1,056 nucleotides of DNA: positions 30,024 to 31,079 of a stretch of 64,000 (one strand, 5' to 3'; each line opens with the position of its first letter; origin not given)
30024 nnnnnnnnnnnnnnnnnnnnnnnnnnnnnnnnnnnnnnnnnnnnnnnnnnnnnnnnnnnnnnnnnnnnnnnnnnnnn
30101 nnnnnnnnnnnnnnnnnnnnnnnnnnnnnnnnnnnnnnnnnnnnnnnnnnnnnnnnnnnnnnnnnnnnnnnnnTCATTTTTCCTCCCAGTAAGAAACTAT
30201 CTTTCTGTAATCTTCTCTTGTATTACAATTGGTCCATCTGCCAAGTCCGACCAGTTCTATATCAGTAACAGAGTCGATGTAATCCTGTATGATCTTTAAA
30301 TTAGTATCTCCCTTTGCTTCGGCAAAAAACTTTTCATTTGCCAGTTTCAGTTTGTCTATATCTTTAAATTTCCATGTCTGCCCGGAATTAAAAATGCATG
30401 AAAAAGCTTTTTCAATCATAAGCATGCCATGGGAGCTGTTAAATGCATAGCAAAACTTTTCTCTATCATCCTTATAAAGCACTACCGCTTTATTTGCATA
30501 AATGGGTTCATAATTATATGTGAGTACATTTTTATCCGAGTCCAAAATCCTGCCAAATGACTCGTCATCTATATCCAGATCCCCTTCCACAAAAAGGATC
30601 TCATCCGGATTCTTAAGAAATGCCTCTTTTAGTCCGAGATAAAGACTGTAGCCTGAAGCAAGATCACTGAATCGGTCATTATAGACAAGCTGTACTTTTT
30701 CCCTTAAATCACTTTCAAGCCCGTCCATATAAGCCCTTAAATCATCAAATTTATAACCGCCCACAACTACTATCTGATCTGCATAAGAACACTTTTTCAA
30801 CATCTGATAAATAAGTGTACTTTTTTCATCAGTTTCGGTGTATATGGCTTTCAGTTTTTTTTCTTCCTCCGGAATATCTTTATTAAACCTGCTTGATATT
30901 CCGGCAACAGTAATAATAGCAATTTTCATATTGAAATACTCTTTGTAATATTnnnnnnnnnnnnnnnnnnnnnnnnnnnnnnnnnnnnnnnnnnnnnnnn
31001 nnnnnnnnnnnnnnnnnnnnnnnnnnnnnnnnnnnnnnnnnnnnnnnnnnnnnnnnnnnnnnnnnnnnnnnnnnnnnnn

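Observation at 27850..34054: Phosphonate cassette with no AEP transaminase or Fe-alcohol dehydrogenase: four unassigned enzymes between pepM and ppd point to an undescribed phosphonate head group on a wall glycan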

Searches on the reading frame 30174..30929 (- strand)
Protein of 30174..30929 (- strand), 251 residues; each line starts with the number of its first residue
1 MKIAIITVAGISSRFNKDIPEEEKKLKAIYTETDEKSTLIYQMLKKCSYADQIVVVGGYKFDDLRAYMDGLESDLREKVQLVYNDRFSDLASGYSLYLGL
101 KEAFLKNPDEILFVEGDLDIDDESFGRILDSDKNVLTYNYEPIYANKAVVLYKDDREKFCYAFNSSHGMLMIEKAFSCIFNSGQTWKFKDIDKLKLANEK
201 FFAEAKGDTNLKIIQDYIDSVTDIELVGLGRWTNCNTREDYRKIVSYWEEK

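Call 3: search_protein_families(library=pfam, proteins=[window:30174-30929:-], max_evalue=0.01)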
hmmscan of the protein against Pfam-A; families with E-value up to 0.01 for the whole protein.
window:30174-30929:- (251 aa): 2 families
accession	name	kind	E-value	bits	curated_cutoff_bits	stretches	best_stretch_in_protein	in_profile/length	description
PF20202.4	DUF6564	-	1.1e-91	307.1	25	1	24-248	2-230/230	Domain of unknown function (DUF6564)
PF12804.13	NTP_transf_3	-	0.00059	20.5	27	1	4-118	1-96/160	MobA-like NTP transferase domain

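Call 4: search_protein_families(library=ncbifam, proteins=[window:30174-30929:-], max_evalue=0.01)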
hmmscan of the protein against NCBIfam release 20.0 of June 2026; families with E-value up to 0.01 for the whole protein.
window:30174-30929:- (251 aa): 2 families
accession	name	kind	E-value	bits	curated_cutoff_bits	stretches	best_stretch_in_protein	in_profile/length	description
NF053639.1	Mfer334_fam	equivalog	3.4e-05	23.8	260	1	4-130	2-124/209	pseudomurein biosynthesis protein PmurB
TIGR03310.1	matur_MocA_YgfJ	equivalog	0.0049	16.9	186.45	0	4-128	2-111/188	molybdenum cofactor cytidylyltransferase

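Call 9: find_homologous_proteins(query=window:30174-30929:-)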
Query window:30174-30929:- (251 aa): 924 proteins with E <= 0.001 among 1536 candidates; the best 120 are listed.
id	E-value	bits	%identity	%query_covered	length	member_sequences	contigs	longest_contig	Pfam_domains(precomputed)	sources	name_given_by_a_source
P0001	1.3e-162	557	100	100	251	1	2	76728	PF20202.5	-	-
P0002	5.7e-111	388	67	99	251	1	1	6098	PF20202.5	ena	-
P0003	6.4e-111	388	71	99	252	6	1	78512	PF20202.5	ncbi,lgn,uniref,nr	ncbi:DUF6564 domain-containing protein [Butyrivibrio sp. INlla21]|uniref:DUF6564 domain-containing p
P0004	8.2e-111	387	70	99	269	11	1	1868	PF20202.5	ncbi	-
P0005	1.4e-110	387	68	100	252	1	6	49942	PF20202.5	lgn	-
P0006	2.2e-110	386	71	99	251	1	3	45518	PF20202.5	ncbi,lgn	-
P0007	3.1e-110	385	67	100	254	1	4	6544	PF20202.5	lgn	-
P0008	4.9e-110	385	67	100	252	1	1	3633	PF20202.5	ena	-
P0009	7.7e-110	384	67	100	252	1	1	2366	PF20202.5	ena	-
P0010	8.6e-110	384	67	100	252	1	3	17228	PF20202.5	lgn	-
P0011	1.3e-109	383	67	100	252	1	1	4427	PF20202.5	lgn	-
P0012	1.5e-109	383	67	100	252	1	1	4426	PF20202.5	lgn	-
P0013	4.3e-109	382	67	100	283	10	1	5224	PF20202.5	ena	-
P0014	4.5e-109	382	66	100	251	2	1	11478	PF20202.5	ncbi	-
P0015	1.1e-108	380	68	99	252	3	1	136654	PF20202.5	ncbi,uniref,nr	ncbi:hypothetical protein D6853_13105 [Butyrivibrio sp. X503]|uniref:DUF6564 domain-containing prote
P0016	1.8e-108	380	66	100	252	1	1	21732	PF20202.5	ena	-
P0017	2.3e-108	379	65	100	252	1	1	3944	PF20202.5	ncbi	-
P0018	2.6e-108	379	67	100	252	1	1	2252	PF20202.5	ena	-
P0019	3.6e-108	379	66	100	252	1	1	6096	PF20202.5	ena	-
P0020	5.5e-108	378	66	100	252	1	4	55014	PF20202.5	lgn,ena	-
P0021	1.9e-107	376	65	100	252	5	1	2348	PF20202.5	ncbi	-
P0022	2.8e-107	376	65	100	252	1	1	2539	PF20202.5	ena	-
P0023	3.8e-107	375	65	100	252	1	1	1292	PF20202.5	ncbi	-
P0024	3.9e-107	375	66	99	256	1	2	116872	PF20202.5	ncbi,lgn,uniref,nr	ncbi:DUF6564 domain-containing protein [Butyrivibrio fibrisolvens]|uniref:DUF6564 domain-containing 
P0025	4.3e-107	375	67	100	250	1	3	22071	PF20202.5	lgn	-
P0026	4.6e-107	375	66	100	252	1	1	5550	PF20202.5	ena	-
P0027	5.0e-107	375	65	100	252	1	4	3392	PF20202.5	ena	-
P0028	5.3e-107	375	66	100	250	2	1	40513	PF20202.5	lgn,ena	-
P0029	7.1e-107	374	65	100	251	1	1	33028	PF20202.5,PF12804.14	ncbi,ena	-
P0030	7.6e-107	374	65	100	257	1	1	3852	PF20202.5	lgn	-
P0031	1.4e-106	373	63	99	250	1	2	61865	PF20202.5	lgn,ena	-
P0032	1.6e-106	373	65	100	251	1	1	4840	PF20202.5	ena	-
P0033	1.6e-106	373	65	100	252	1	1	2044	PF20202.5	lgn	-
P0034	1.6e-106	373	64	100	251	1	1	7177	PF20202.5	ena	-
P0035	2.1e-106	373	65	100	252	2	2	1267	PF20202.5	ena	-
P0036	2.9e-106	372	64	100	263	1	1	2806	PF20202.5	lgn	-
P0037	3.3e-106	372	65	99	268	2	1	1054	PF20202.5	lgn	-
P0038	3.6e-106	372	65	100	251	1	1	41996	PF20202.5,PF12804.14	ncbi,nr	ncbi:MAG: hypothetical protein K6F17_05260 [Lachnospiraceae bacterium]|nr:hypothetical protein [Lach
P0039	4.1e-106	372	64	100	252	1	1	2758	PF20202.5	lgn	-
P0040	5.5e-106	371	63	100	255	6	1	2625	PF20202.5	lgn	-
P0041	5.6e-106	371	66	100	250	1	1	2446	PF20202.5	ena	-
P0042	5.8e-106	371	66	100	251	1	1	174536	PF20202.5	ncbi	-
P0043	6.6e-106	371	64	100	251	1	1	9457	PF20202.5,PF12804.14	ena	-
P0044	7.4e-106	371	65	99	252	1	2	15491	PF20202.5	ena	-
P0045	8.2e-106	371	64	100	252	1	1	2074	PF20202.5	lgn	-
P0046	8.9e-106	371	66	100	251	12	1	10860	PF20202.5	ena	-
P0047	1.5e-105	370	63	100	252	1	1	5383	PF20202.5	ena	-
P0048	1.9e-105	370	65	99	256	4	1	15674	PF20202.5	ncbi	-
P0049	1.9e-105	370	64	100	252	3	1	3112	PF20202.5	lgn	-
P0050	2.1e-105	370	65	100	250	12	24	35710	PF20202.5,PF12804.14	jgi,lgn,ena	-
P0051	2.1e-105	370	67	99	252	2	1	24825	PF20202.5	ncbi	-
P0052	2.4e-105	369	65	99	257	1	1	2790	PF20202.5,PF12804.14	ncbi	-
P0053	3.2e-105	369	65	100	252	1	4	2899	PF20202.5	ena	-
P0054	3.2e-105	369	66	100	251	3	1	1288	PF20202.5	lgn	-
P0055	4.1e-105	369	64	100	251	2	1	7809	PF20202.5,PF12804.14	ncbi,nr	ncbi:MAG TPA: hypothetical protein DCX21_03930 [Eubacterium sp.]|nr:hypothetical protein [Eubacteriu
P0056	4.9e-105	368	63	100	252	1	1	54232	PF20202.5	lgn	-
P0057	5.3e-105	368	65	100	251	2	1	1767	PF20202.5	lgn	-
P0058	1.3e-104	367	64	99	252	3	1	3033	PF20202.5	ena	-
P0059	1.4e-104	367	65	100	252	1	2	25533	PF20202.5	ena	-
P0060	1.7e-104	367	63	100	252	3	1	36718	PF20202.5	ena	-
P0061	1.9e-104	366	64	100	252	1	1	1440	PF20202.5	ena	-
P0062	2.0e-104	366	63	100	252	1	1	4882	PF20202.5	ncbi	-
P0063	2.1e-104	366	64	100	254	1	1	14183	PF20202.5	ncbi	-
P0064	2.8e-104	366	65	100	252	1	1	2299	PF20202.5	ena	-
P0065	2.9e-104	366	64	100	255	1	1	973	PF20202.5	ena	-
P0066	4.1e-104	365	64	100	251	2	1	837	PF20202.5,PF12804.14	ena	-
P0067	4.3e-104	365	64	100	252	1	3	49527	PF20202.5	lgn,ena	-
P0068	5.1e-104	365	64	100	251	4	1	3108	PF20202.5,PF12804.14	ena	-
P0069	7.3e-104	365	63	100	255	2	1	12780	PF20202.5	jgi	-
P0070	7.5e-104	365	65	100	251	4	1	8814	PF20202.5,PF12804.14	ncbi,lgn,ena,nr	ncbi:MAG: NTP transferase domain-containing protein [Ruminococcus sp.]|nr:NTP transferase domain-con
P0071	8.3e-104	364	66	99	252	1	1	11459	PF20202.5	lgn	-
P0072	8.7e-104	364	63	100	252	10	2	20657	PF20202.5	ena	-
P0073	9.4e-104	364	65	100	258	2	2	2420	PF20202.5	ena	-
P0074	9.4e-104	364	65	99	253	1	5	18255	PF20202.5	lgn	-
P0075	1.0e-103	364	64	100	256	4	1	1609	PF20202.5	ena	-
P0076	1.1e-103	364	65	100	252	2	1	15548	PF20202.5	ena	-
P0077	1.1e-103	364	64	100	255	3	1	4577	PF20202.5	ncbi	-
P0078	1.2e-103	364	61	100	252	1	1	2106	PF20202.5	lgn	-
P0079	1.4e-103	364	63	100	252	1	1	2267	PF20202.5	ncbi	-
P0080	2.2e-103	363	63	100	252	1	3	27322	PF20202.5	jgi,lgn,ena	jgi:CTP:phosphocholine cytidylyltransferase-like protein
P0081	2.6e-103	363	66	100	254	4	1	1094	PF20202.5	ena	-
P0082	2.9e-103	363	64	99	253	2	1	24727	PF20202.5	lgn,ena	-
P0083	4.5e-103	362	65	100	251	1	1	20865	PF20202.5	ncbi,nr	ncbi:MAG: licC domain protein [Bacteroidales bacterium]|nr:licC domain protein [Bacteroidales bacter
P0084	4.8e-103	362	64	100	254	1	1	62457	PF20202.5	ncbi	-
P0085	4.8e-103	362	63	100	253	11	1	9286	PF20202.5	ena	-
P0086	5.0e-103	362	63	99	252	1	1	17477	PF20202.5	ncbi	-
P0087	6.2e-103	361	65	100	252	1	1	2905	PF20202.5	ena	-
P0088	7.8e-103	361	63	100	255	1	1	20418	PF20202.5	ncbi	-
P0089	8.9e-103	361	63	99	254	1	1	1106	PF20202.5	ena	-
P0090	9.6e-103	361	66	99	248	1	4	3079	PF20202.5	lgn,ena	-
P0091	1.1e-102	361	62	100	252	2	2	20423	PF20202.5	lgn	-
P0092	1.4e-102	360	63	99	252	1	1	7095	PF20202.5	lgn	-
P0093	1.5e-102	360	63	100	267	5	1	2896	PF20202.5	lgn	-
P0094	2.2e-102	360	65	99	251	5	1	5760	PF20202.5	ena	-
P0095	2.5e-102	359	63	100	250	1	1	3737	PF20202.5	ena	-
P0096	2.7e-102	359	63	100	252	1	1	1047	PF20202.5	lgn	-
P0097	3.3e-102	359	63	100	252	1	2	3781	PF20202.5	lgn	-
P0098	3.7e-102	359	65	100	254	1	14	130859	PF20202.5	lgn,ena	-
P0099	4.7e-102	359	64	100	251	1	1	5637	PF20202.5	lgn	-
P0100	6.5e-102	358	63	100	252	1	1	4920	PF20202.5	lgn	-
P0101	6.7e-102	358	63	100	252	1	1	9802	PF20202.5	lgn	-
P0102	7.4e-102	358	63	100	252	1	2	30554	PF20202.5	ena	-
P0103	7.5e-102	358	62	100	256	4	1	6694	PF20202.5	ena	-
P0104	8.1e-102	358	62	100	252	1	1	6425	PF20202.5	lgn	-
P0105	8.3e-102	358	63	100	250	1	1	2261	PF20202.5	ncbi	-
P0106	1.3e-101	357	65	99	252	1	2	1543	PF20202.5,PF12804.14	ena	-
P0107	1.3e-101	357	62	99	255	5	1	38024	PF20202.5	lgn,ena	-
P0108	1.4e-101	357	62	100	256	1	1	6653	PF20202.5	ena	-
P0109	1.5e-101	357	63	100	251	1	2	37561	PF20202.5,PF12804.14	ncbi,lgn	-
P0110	1.5e-101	357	61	100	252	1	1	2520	PF20202.5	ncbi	-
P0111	1.6e-101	357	65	100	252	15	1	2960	PF20202.5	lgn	-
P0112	1.6e-101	357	62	100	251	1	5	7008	PF20202.5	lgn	-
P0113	2.0e-101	357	65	100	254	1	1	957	PF20202.5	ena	-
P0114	2.5e-101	356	62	100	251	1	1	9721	PF20202.5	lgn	-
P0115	2.5e-101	356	61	100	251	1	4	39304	PF20202.5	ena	-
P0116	2.7e-101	356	65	99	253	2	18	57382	PF20202.5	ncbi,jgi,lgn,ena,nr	ncbi:MAG: hypothetical protein E7233_01080 [Lachnospiraceae bacterium]|nr:hypothetical protein [Lach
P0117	3.3e-101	356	62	99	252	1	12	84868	PF20202.5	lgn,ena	-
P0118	3.5e-101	356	63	99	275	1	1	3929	PF20202.5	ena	-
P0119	3.6e-101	356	62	100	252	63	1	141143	PF20202.5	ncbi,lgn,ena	-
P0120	5.0e-101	355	61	99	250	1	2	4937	PF20202.5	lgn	-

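Call 50: search_solved_structures(query=window:30174-30929:-, max_evalue=1)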
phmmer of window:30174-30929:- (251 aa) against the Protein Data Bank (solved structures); distinct sequences matched with E-value up to 1: 3.
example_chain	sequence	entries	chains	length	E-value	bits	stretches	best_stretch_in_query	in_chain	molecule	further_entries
9oe1_A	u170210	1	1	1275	0.45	13.1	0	59-129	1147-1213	ATP-binding cassette, sub-family B (MDR/TAP), member 4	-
9ody_A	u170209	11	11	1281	0.45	13.1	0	59-129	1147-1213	ATP-binding cassette, sub-family B (MDR/TAP), member 4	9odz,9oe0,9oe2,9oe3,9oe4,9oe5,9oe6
1w2l_A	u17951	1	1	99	0.87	12.2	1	156-219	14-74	CYTOCHROME OXIDASE SUBUNIT II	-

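Call 62: predict_structure(alignment_id=A4)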
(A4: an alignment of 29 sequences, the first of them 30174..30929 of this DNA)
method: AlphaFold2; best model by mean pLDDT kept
length: 251 residues; sequences in the alignment: 29
mean_pLDDT: 85.2   pTM: 0.86
mean pLDDT of the five models: 85.2, 84.7, 84.3, 83.3, 83.0
residues with pLDDT >= 90: 151; 70-90: 55; 50-70: 28; < 50: 17
segments of 3 or more residues with pLDDT < 50: 145-147, 164-177
pLDDT, mean of each block of 10 residues (from residue 1): 91 87 92 93 96 97 96 96 92 93 98 92 95 86 53 62 49 50 83 97 91 86 83 89 89 60
secondary structure, 60 per line:
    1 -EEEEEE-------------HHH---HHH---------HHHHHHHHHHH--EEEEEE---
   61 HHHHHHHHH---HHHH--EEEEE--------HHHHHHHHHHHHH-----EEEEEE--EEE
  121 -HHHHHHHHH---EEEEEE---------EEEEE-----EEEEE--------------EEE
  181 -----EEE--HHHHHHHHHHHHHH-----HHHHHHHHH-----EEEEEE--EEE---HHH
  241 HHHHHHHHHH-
elements in order: E2-7 H39-49 E52-57 H61-69 H73-76 E79-83 H92-104 E110-115 E118-120 H122-130 E134-139 E149-153 E159-163 E178-180 E186-188 H191-204 H210-218 E224-229 E232-234 H238-250

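Call 64: fold_search(model_id=the predicted structure, library=pdb)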
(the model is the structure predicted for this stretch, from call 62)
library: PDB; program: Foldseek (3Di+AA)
matches with E <= 10: 1428; with E <= 0.001: 575
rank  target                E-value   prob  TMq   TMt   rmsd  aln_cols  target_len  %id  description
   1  6pd2_C                9.9e-13  1.00  0.74  0.33   3.8       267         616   15  PntC-AEPT: fusion protein of phosphonate-specific cytidylyltransferase and 2-aminoethylphosphonate (AEP) transaminase  (released 2019-08-07)
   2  1jyk                  1.7e-12  1.00  0.67  0.72   4.3       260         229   19  Catalytic Mechanism of CTP:phosphocholine Cytidylyltransferase from Streptococcus pneumoniae (LicC) (released 2002-02-22)
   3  6pd2_A                2.5e-12  1.00  0.73  0.33   3.7       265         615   15  PntC-AEPT: fusion protein of phosphonate-specific cytidylyltransferase and 2-aminoethylphosphonate (AEP) transaminase  (released 2019-08-07)
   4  6pd1_C                5.0e-12  1.00  0.68  0.30   4.5       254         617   14  PntC-AEPT: fusion protein of phosphonate-specific cytidylyltransferase and 2-aminoethylphosphonate (AEP) transaminase  (released 2019-08-07)
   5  1jyl_A                6.4e-12  1.00  0.64  0.70   4.7       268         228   17  Catalytic Mechanism of CTP:phosphocholine Cytidylyltransferase from Streptococcus pneumoniae (LicC) (released 2002-02-22)
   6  6pd1_B                7.3e-12  1.00  0.72  0.32   3.8       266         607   13  PntC-AEPT: fusion protein of phosphonate-specific cytidylyltransferase and 2-aminoethylphosphonate (AEP) transaminase  (released 2019-08-07)
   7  6pd1_D                1.1e-11  1.00  0.70  0.32   4.0       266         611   13  PntC-AEPT: fusion protein of phosphonate-specific cytidylyltransferase and 2-aminoethylphosphonate (AEP) transaminase  (released 2019-08-07)
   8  6pd1_A                1.3e-11  1.00  0.70  0.31   4.1       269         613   14  PntC-AEPT: fusion protein of phosphonate-specific cytidylyltransferase and 2-aminoethylphosphonate (AEP) transaminase  (released 2019-08-07)
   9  5ify_F                1.4e-11  1.00  0.64  0.56   4.9       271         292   13  Crystal structure of Glucose-1-phosphate thymidylyltransferase from Burkholderia vietnamiensis in complex with 2 -Deox (released 2016-03-09)
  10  6pd2_D                1.4e-11  1.00  0.70  0.32   4.1       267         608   14  PntC-AEPT: fusion protein of phosphonate-specific cytidylyltransferase and 2-aminoethylphosphonate (AEP) transaminase  (released 2019-08-07)
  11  2ggo                  2.1e-11  1.00  0.70  0.46   3.8       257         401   14  Crystal Structure of glucose-1-phosphate thymidylyltransferase from Sulfolobus tokodaii (released 2007-03-24)
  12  6n0u_B                3.1e-11  1.00  0.64  0.57   4.9       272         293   14  Crystal structure of a glucose-1-phosphate thymidylyltransferase from Burkholderia phymatum bound to 2'-deoxy-thymidin (released 2018-11-21)
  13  5ify_B                3.5e-11  1.00  0.67  0.58   4.7       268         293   12  Crystal structure of Glucose-1-phosphate thymidylyltransferase from Burkholderia vietnamiensis in complex with 2 -Deox (released 2016-03-09)
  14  5z0a_A                4.2e-11  1.00  0.67  0.45   4.3       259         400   17  ST0452(Y97N)-GlcNAc binding form (released 2018-10-31)
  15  1g97                  4.4e-11  1.00  0.71  0.43   4.0       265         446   15  S.PNEUMONIAE GLMU COMPLEXED WITH UDP-N-ACETYLGLUCOSAMINE AND MG2+ (released 2001-05-22)
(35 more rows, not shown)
